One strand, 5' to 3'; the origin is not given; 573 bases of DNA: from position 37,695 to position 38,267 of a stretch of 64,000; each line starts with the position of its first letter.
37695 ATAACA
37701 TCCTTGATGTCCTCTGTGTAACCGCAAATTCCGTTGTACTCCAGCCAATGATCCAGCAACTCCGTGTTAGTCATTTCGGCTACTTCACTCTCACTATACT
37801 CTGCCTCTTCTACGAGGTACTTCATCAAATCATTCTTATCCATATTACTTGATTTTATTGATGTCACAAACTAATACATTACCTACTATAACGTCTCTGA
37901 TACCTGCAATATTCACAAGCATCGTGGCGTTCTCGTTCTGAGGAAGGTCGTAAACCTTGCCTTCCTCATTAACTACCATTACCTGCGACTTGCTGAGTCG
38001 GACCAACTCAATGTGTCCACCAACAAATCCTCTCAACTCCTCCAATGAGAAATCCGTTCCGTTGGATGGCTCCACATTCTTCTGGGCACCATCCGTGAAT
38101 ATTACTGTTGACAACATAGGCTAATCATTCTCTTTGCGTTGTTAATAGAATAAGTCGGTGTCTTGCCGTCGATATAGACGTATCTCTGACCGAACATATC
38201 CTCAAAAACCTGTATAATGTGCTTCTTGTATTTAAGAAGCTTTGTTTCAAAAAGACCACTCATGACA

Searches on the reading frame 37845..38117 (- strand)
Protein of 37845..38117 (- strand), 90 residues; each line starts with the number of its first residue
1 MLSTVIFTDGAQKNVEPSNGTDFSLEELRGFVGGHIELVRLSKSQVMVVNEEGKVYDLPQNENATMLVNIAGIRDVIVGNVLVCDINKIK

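Call 47: search_protein_families(library=pfam, proteins=[window:37845-38117:-], max_evalue=0.01)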
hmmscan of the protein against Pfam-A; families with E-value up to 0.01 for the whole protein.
window:37845-38117:- (90 aa): 1 family
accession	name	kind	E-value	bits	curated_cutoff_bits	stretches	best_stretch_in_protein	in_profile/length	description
PF12957.13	DUF3846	-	4.5e-13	49.7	27.5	1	21-86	15-80/103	Domain of unknown function (DUF3846)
